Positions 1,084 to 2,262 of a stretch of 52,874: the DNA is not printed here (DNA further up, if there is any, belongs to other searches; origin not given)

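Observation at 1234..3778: Tightly coupled three-gene leftward operon between integrase and the early promoter: candidate undescribed lysogeny-expressed defence/exclusion system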

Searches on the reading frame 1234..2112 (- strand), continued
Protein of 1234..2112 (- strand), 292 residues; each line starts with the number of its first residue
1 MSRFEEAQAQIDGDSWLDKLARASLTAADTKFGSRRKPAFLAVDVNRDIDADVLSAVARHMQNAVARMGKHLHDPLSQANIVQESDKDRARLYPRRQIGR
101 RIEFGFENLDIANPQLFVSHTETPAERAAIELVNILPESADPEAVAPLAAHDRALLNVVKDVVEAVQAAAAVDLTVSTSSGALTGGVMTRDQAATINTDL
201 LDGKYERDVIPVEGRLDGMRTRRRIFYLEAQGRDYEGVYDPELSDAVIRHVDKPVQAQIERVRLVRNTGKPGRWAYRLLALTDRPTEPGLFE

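Call 69: find_related_loci(query=A1, collection=viral_contigs, flank=6000)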
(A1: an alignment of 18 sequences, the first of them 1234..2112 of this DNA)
Query A1 (292 aa) in viral_contigs; peptide patterns used: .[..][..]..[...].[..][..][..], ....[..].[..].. (x = any residue, [..] = any of these).
22 stretches matched a pattern; 8 encode a relative of the query (tblastn E <= 1e-3); 7 distinct loci.
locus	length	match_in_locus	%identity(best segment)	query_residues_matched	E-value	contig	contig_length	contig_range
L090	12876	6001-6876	100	1-292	0e+0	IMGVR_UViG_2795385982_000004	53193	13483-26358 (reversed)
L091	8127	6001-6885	51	1-292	3e-88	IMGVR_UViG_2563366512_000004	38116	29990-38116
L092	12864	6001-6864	37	4-291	1e-44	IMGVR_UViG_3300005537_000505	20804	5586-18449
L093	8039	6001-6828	31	20-291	1e-23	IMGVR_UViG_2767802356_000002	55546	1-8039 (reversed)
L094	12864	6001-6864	37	4-291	1e-44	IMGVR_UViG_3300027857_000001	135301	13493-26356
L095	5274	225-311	72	4-32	3e-8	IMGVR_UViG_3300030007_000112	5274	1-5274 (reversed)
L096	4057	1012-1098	72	4-32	3e-8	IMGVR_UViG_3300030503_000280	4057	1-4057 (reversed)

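Call 76: search_solved_structures(query=A3, max_evalue=10)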
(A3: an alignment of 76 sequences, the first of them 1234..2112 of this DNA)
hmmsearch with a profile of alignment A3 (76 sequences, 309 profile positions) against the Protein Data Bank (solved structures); distinct sequences matched with E-value up to 10: 1.
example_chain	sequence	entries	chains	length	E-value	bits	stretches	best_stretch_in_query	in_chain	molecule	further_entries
6fzt_A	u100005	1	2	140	2.6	10.8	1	109-166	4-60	Mothers against decapentaplegic homolog 9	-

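Call 102: search_protein_families(library=pfam, proteins=[L050:12262-12663:-, L050:8068-10827:-, L050:2512-3351:+, L050:4301-5035:+, L050:7121-7783:+, L050:11333-12301:-, L050:5516-5989:+, L050:5989-6867:+], max_evalue=0.001)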
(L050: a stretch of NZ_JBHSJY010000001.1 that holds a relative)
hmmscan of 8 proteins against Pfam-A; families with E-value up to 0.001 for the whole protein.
L050:12262-12663:- (134 aa): 3 families
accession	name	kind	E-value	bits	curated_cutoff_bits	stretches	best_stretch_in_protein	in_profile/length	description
PF06339.18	Ectoine_synth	-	6.4e-58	195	27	1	6-129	2-125/127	Ectoine synthase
PF07883.17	Cupin_2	-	0.00011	22.2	27.2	1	58-110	18-69/70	Cupin domain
PF02311.25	AraC_binding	-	0.00066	19.9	21.1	1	54-103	16-65/135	AraC-like ligand binding domain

L050:8068-10827:- (920 aa): 9 families
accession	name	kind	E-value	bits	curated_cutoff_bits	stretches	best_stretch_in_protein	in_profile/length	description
PF03704.23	BTAD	-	4.3e-31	108.7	22.1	1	102-237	3-146/146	Bacterial transcriptional activator domain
PF13424.12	TPR_12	-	2e-09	37.9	30.1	1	793-861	5-75/77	Tetratricopeptide repeat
PF00486.34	Trans_reg_C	-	1.1e-08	35.4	26.2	1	30-92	12-76/77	Transcriptional regulatory protein, C terminal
PF13374.12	TPR_10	-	1.2e-07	31.9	27.5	0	875-905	6-36/42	Tetratricopeptide repeat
PF13191.12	AAA_16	-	8.2e-07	30.1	32.6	1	274-343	2-66/167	AAA ATPase domain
PF00931.28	NB-ARC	-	3.7e-06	26.8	23.5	1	295-476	17-208/248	NB-ARC domain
PF07719.23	TPR_2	-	7.1e-05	23.1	27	0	759-786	6-33/34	Tetratricopeptide repeat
PF13401.12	AAA_22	-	0.00024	21.9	27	1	296-390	5-93/130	AAA domain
PF05729.18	NACHT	-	0.00076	19.8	26.7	0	299-394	3-94/167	NACHT domain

L050:2512-3351:+ (280 aa): 4 families
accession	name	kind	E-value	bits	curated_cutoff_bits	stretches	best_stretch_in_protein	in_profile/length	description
PF13472.12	Lipase_GDSL_2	-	3.4e-28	99.8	32.9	1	18-190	1-178/178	GDSL-like Lipase/Acylhydrolase family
PF00657.28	Lipase_GDSL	-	4e-16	60.2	23.6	1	16-193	1-206/208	GDSL-like Lipase/Acylhydrolase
PF03740.19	PdxJ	-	0.00018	21.1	24.5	1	70-152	72-156/234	Pyridoxal phosphate biosynthesis protein PdxJ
PF25182.1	NonGDSL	-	0.00023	21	80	1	35-167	46-175/220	Non-GDSL lipase-like family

L050:4301-5035:+ (245 aa): 1 family
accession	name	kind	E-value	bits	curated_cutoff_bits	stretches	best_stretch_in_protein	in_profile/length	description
PF00691.25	OmpA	-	6.3e-15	55.8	27.2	1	148-237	2-91/98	OmpA family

L050:7121-7783:+ (221 aa): 0 families

L050:11333-12301:- (323 aa): 1 family
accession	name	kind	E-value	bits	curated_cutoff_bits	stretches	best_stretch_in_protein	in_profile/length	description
PF05721.19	PhyH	-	2.5e-35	123.1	22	1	73-285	4-211/213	Phytanoyl-CoA dioxygenase (PhyH)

L050:5516-5989:+ (158 aa): 1 family
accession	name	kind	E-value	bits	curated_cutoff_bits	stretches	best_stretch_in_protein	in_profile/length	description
PF22014.2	DUF6932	-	1.2e-12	48.9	27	1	4-147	1-127/142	Family of unknown function (DUF6932)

L050:5989-6867:+ (293 aa): 0 families
